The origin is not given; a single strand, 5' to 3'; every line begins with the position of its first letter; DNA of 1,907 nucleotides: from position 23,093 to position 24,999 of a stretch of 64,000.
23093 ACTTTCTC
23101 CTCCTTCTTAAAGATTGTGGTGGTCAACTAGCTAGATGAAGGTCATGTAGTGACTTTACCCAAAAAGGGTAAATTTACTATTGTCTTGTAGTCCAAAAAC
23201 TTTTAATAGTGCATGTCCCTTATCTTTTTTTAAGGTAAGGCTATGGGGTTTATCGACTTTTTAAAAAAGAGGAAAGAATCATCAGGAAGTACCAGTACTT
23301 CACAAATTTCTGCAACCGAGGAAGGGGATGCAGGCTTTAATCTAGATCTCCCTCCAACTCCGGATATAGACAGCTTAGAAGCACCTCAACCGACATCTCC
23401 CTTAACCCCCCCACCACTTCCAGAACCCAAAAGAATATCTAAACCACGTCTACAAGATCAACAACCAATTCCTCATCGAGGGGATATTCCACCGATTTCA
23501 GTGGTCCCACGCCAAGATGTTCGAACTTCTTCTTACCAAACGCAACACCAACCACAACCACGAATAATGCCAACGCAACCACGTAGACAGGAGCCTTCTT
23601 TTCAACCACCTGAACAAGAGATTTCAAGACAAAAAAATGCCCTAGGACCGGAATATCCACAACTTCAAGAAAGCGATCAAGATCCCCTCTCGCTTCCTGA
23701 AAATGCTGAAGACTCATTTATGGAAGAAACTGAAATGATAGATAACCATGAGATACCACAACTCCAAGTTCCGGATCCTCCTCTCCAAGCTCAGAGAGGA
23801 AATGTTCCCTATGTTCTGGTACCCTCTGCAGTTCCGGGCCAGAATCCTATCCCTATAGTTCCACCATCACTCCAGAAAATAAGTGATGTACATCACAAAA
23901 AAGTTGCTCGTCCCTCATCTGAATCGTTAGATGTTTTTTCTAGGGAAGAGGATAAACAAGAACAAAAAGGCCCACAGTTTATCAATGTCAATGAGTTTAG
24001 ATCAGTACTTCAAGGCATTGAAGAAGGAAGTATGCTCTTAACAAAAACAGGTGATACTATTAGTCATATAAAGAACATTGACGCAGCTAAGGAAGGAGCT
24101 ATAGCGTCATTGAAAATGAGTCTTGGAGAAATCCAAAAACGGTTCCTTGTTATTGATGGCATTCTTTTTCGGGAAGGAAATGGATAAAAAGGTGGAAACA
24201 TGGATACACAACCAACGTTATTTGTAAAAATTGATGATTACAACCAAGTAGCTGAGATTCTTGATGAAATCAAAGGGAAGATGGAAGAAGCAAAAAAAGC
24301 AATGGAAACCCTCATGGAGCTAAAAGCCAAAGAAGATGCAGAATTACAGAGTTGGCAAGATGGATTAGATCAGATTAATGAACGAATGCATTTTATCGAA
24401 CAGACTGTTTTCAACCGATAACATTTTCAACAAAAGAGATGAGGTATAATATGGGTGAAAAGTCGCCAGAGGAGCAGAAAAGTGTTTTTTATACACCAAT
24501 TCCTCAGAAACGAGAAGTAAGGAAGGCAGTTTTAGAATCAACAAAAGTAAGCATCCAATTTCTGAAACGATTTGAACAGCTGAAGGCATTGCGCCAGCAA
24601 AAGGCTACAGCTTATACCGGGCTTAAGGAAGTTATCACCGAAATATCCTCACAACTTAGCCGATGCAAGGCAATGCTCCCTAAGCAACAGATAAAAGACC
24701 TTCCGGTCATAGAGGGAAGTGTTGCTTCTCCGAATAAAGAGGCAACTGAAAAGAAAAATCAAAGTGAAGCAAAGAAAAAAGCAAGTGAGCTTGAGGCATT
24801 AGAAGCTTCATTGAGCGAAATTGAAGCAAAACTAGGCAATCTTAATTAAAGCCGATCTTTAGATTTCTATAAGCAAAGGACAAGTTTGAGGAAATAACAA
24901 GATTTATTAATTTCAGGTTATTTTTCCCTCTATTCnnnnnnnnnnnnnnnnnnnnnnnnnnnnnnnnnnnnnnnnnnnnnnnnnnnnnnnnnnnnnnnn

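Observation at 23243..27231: Seven-gene operon of uncharacterised helical proteins around a MinD/ParA ATPase: candidate novel positioning/division or membrane-remodelling module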

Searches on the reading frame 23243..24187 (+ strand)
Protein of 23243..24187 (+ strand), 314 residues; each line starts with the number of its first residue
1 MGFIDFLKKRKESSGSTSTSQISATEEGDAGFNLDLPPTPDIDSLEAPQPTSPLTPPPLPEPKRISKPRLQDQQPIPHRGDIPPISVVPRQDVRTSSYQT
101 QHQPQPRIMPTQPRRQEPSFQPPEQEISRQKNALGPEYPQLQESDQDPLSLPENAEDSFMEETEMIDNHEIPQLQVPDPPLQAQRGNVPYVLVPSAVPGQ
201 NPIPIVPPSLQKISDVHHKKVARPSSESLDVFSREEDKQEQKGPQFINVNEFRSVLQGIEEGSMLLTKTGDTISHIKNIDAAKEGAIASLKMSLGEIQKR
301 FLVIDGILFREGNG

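Call 3: search_protein_families(library=pfam, proteins=[window:23243-24187:+], max_evalue=1)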
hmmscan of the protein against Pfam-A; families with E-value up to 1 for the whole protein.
window:23243-24187:+ (314 aa): 0 families

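Call 4: search_protein_families(library=ncbifam, proteins=[window:23243-24187:+], max_evalue=1)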
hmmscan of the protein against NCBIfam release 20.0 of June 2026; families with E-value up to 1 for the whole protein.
window:23243-24187:+ (314 aa): 0 families

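Call 86: search_protein_families(library=padloc, proteins=[window:23243-24187:+], max_evalue=0.01)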
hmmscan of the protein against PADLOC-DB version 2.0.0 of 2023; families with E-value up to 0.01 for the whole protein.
window:23243-24187:+ (314 aa): 0 families

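Call 87: search_protein_families(library=phrogs, proteins=[window:23243-24187:+], max_evalue=0.01)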
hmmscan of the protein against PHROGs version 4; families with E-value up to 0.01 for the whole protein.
window:23243-24187:+ (314 aa): 0 families

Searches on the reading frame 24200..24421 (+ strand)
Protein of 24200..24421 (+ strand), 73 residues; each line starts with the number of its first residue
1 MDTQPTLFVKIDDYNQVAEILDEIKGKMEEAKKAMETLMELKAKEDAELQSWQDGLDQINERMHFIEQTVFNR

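Call 3: search_protein_families(library=pfam, proteins=[window:24200-24421:+], max_evalue=1)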
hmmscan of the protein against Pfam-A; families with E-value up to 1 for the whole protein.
window:24200-24421:+ (73 aa): 10 families
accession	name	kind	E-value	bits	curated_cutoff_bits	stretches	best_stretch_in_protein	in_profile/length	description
PF04210.18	MtrG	-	7.9e-05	22.9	27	1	5-32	3-30/64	Tetrahydromethanopterin S-methyltransferase, subunit G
PF14456.11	alpha-hel2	-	0.00089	19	25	1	6-62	238-294/309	Alpha-helical domain 2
PF07361.16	Cytochrom_B562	-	0.002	19.2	30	1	3-68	11-73/102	Cytochrome b562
PF15619.11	Lebercilin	-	0.0057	16.7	34.3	1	3-64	2-63/193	Ciliary protein causing Leber congenital amaurosis disease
PF06810.17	Phage_scaffold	-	0.009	16.4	35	1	7-54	29-77/170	Phage capsid assembly scaffolding protein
PF11214.13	Med2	-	0.011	16.3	26.8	1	15-48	52-85/100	Mediator complex subunit 2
PF10046.14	BLOC1_2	-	0.043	14.6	33.4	1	27-70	39-81/96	Biogenesis of lysosome-related organelles complex-1 subunit 2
PF13181.12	TPR_8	-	0.052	14.2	25.7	1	14-44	4-33/34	Tetratricopeptide repeat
PF07889.17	DUF1664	-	0.055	13.9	34.6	1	15-70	55-110/124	Protein of unknown function (DUF1664)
PF17522.7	DUF5446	-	0.19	12.3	26.2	1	16-63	9-54/72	Family of unknown function (DUF5446)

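Call 4: search_protein_families(library=ncbifam, proteins=[window:24200-24421:+], max_evalue=1)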
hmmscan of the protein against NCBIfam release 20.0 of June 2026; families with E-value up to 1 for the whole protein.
window:24200-24421:+ (73 aa): 8 families
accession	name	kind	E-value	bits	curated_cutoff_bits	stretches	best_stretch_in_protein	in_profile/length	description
TIGR01149.1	mtrG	equivalog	4.7e-06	26.4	50.65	1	4-31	4-31/70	tetrahydromethanopterin S-methyltransferase subunit MtrG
NF011632.3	PRK15058.1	equivalog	3.9e-05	23.9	130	1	7-59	37-89/127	cytochrome b562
TIGR02168.1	SMC_prok_B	equivalog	0.012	13.3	567.35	1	11-71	994-1055/1181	chromosome segregation protein SMC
NF047363.1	Zn_ribbon_CdsZ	equivalog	0.013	15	275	1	3-70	79-146/251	zinc ribbon domain regulatory protein CdsZ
TIGR03742.1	PRTRC_F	subfamily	0.014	14.3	58.4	1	7-68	272-336/343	PRTRC system protein F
NF010657.0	PRK14056.1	equivalog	0.026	13.5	346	1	3-64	266-326/580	aromatic amino acid hydroxylase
NF010598.0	PRK13992.1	equivalog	0.038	13.4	183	1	6-36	10-40/205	septum site-determining protein MinC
TIGR00310.1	ZPR1_znf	domain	0.053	12.8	78.3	1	5-62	79-136/192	ZPR1 zinc finger domain-containing protein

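Call 50: search_protein_representatives(alignment_id=A3)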
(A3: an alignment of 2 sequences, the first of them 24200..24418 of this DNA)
Query: 2 sequences, 80 profile positions. Proteins with E-value up to 0.001 (for the whole library): 1618; up to 1e-10: 51; up to 1e-30: 2. The best 150 are listed.
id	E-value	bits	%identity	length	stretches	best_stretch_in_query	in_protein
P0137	1.4e-36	140.4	-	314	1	2-80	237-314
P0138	3.2e-34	132.9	-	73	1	1-79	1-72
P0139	1.2e-20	89.4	-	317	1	7-79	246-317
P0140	3.0e-15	72.1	-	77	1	8-76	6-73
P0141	2.6e-14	69.1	-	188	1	7-78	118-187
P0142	3.7e-13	65.4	-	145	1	6-75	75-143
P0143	4.3e-13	65.2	-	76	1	9-75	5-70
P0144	4.5e-13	65.1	-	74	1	8-75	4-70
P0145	6.5e-13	64.6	-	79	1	7-75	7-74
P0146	7.6e-13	64.4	-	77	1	8-76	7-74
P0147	9.1e-13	64.1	-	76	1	7-78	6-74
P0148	1.4e-12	63.6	-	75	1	4-75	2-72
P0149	1.6e-12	63.3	-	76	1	10-75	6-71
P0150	1.8e-12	63.2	-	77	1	7-75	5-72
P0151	2.3e-12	62.8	-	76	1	8-75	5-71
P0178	5.2e-11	58.5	-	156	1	7-76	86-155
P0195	2.1e-10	56.5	-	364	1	5-77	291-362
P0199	2.5e-10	56.3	-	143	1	9-75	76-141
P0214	4.6e-10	55.5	-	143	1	7-75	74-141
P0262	2.8e-09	53.0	-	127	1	9-75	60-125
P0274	3.5e-09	52.6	-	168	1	9-75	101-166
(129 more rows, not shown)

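Call 52: list_cluster_members(proteins=[P0140, P0142, P0143, P0178, P0199, P0214, P0262, P0274, P0195, P0150])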
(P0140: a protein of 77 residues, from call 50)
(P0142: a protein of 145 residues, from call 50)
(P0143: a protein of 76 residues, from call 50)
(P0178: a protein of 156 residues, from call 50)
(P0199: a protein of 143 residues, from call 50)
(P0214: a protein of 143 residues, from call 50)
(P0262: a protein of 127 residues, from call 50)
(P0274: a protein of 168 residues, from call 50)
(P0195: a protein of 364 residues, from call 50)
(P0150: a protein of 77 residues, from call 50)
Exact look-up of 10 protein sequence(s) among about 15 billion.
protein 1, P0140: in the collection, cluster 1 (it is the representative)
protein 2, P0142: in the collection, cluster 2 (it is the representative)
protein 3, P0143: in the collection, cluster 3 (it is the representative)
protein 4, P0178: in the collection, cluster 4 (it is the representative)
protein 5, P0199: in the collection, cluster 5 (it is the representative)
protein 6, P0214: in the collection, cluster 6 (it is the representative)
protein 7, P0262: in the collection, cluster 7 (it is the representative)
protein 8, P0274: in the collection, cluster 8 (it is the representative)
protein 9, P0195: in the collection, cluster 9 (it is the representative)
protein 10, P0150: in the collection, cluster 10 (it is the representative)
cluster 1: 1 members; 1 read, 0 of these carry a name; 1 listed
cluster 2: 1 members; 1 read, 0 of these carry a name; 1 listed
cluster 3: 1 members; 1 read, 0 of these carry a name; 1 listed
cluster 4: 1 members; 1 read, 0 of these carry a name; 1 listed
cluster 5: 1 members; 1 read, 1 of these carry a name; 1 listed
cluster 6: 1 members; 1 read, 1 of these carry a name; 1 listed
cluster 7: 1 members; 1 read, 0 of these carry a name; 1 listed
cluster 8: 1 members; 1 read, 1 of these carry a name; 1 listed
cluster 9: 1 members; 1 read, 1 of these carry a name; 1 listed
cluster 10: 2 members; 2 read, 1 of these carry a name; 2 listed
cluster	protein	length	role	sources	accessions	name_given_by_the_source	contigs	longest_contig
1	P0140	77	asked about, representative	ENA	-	-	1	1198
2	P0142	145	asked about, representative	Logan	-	-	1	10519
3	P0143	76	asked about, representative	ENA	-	-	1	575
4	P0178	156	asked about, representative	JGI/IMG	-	-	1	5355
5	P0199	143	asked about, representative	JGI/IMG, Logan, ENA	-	hypothetical protein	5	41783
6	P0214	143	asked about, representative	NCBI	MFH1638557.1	MAG: hypothetical protein ABIB71_09085 [Candidatus Woesearchaeota archaeon]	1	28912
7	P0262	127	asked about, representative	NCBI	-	-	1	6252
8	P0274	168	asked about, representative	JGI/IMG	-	hypothetical protein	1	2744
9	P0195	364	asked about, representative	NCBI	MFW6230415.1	MAG: hypothetical protein ACOC32_00125 [Nanoarchaeota archaeon]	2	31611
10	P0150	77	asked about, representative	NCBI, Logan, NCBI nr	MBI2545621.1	hypothetical protein HYV81_00385 [Candidatus Woesearchaeota archaeon] | hypothetical protein [Candidatus Woesearchaeota archaeon]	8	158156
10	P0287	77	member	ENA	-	-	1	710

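Call 54: search_protein_families(library=pfam, alignment_id=A4, max_evalue=0.01)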
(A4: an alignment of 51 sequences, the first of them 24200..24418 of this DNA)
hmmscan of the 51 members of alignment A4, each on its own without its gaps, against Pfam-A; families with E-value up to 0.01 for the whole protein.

A. member 1, window:24200-24418:+ (73 aa): 5 families
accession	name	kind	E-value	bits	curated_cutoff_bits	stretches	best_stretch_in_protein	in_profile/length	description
PF04210.18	MtrG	-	7.9e-05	22.9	27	0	5-32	3-30/64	Tetrahydromethanopterin S-methyltransferase, subunit G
PF14456.11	alpha-hel2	-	0.00089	19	25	1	6-62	238-294/309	Alpha-helical domain 2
PF07361.16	Cytochrom_B562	-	0.002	19.2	30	1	3-68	11-73/102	Cytochrome b562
PF15619.11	Lebercilin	-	0.0057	16.7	34.3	1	3-64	2-63/193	Ciliary protein causing Leber congenital amaurosis disease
PF06810.17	Phage_scaffold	-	0.009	16.4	35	1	7-54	29-77/170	Phage capsid assembly scaffolding protein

B. families by the number of members that match (of 51 scanned): 50 families (the first 25 are shown)
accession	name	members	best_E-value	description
PF06810.17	Phage_scaffold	7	0.00087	Phage capsid assembly scaffolding protein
PF05531.17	NPV_P10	6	0.00044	Nucleopolyhedrovirus P10 protein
PF06009.19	Laminin_II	4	0.00066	Laminin Domain II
PF09155.15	DUF1940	3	0.00048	Domain of unknown function (DUF1940)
PF07544.18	Med9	3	0.002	RNA polymerase II transcription mediator complex subunit 9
PF04210.18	MtrG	2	7.9e-05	Tetrahydromethanopterin S-methyltransferase, subunit G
PF10704.14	DUF2508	2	0.0004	Protein of unknown function (DUF2508)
PF20489.3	Birna_RdRp_C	2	0.00041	Birnavirus RNA dependent RNA polymerase (VP1), C-terminal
PF17107.11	SesA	2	0.0037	N-terminal domain on NACHT_NTPase and P-loop NTPases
PF11932.13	DUF3450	2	0.0046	Protein of unknown function (DUF3450)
PF24583.1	DUF7610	1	0.00025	Domain of unknown function (DUF7610)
PF21121.2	Nup49_C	1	0.00055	Nucleoporin Nup49 C-terminal helical region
PF14182.11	YgaB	1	0.0007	YgaB-like protein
PF13851.11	GAS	1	0.00075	Growth-arrest specific micro-tubule binding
PF09602.15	PhaP_Bmeg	1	0.00077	Polyhydroxyalkanoic acid inclusion protein (PhaP_Bmeg)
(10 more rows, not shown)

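Call 57: find_related_loci(query=A5, collection=metagenome_contigs, flank=8000)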
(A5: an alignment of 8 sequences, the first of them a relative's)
Query A5 (76 aa) in metagenome_contigs; peptide patterns used: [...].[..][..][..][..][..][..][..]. (x = any residue, [..] = any of these).
287 stretches matched a pattern; 278 encode a relative of the query (tblastn E <= 1e-3); the best 80 are kept; 80 distinct loci.
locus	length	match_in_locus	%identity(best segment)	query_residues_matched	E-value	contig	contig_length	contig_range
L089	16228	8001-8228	88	1-76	1e-39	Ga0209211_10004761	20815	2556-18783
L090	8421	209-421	86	4-74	2e-36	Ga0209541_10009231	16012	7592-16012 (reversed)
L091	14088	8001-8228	67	1-76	1e-30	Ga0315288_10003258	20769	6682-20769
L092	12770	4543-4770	67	1-76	1e-30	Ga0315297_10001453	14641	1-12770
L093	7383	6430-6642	70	6-76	2e-30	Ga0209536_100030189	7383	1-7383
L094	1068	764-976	70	6-76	4e-31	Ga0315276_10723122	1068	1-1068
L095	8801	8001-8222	68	2-75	5e-30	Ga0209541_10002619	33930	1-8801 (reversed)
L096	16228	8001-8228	63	1-76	2e-29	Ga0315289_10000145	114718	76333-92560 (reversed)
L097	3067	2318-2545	61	1-76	6e-29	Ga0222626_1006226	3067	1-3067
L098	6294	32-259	64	1-76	4e-29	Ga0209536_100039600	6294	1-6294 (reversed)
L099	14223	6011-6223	68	6-76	6e-29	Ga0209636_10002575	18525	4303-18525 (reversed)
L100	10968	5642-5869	66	1-76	3e-29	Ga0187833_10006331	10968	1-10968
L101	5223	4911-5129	64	4-76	8e-29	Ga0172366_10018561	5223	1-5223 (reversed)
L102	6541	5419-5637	64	3-75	1e-28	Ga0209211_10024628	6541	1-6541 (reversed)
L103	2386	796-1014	64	4-76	8e-29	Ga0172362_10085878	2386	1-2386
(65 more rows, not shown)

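Call 86: search_protein_families(library=padloc, proteins=[window:24200-24421:+], max_evalue=0.01)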
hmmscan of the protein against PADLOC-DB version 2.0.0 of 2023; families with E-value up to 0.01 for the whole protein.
window:24200-24421:+ (73 aa): 1 family
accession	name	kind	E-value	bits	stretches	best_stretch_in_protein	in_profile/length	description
PDLC04947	PDC-S19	-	0.0037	14.6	1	13-64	164-215/355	-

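Call 87: search_protein_families(library=phrogs, proteins=[window:24200-24421:+], max_evalue=0.01)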
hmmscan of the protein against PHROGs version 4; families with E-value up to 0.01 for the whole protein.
window:24200-24421:+ (73 aa): 3 families
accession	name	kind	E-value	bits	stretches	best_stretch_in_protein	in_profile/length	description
phrog_34257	-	unknown function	0.0025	19.3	1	10-72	2-65/109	-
phrog_9608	-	unknown function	0.0046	18.3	1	29-67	37-77/118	-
phrog_18514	-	unknown function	0.0057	17.6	1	24-55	10-41/60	-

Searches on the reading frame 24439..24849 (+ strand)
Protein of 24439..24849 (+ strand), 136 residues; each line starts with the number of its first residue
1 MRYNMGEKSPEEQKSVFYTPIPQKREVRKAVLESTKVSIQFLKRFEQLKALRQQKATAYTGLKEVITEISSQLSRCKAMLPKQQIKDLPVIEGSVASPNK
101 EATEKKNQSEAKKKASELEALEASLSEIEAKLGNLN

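Call 3: search_protein_families(library=pfam, proteins=[window:24439-24849:+], max_evalue=1)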
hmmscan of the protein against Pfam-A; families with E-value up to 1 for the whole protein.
window:24439-24849:+ (136 aa): 7 families
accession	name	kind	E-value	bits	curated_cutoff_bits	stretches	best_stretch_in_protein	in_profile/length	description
PF16763.10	Spidroin_N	-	0.0042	17.5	27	1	64-130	10-74/125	Major ampullate spidroin 1, spider silk protein 1, N-term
PF25472.1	DUF7902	-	0.005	17.4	26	0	46-83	45-82/85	Domain of unknown function (DUF7902)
PF04513.17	Baculo_PEP_C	-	0.007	16.9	38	1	42-136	16-105/140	Baculovirus polyhedron envelope protein, PEP, C terminus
PF01923.23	Cob_adeno_trans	-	0.23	12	24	1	69-135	49-109/171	Cobalamin adenosyltransferase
PF11464.13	Rbsn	-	0.27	11.4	26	1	108-131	15-38/42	Rabenosyn Rab binding domain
PF07851.19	TMEM120A-B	-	0.48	10.1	29.8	1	27-108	35-114/324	TMEM120A/B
PF04350.18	PilO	-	0.96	10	22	0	99-135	6-42/145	Pilus assembly protein, PilO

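Call 4: search_protein_families(library=ncbifam, proteins=[window:24439-24849:+], max_evalue=1)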
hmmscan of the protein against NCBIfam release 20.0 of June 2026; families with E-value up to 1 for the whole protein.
window:24439-24849:+ (136 aa): 2 families
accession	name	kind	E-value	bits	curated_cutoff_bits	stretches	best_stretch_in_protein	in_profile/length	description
NF041244.1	IglI_fam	subfamily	0.09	12.6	100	1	36-132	109-202/290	type VI secretion system protein IglI family protein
NF052612.1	sll0565_fam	equivalog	0.96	9.9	50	0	64-133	5-72/106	sll0565 family protein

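Call 39: find_homologous_proteins(query=window:24451-24849:+, max_evalue=0.001)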
Query window:24451-24849:+ (132 aa): 2 proteins with E <= 0.001 among 29 candidates.
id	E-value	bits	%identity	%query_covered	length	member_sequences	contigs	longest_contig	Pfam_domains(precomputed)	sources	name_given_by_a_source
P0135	3.1e-72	258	100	100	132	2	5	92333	-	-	-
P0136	7.2e-52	192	76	100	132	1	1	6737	-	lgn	-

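Call 86: search_protein_families(library=padloc, proteins=[window:24451-24849:+], max_evalue=0.01)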
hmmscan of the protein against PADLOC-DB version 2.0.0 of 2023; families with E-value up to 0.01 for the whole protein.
window:24451-24849:+ (132 aa): 0 families

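Call 87: search_protein_families(library=phrogs, proteins=[window:24451-24849:+], max_evalue=0.01)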
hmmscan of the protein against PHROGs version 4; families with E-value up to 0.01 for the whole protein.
window:24451-24849:+ (132 aa): 0 families
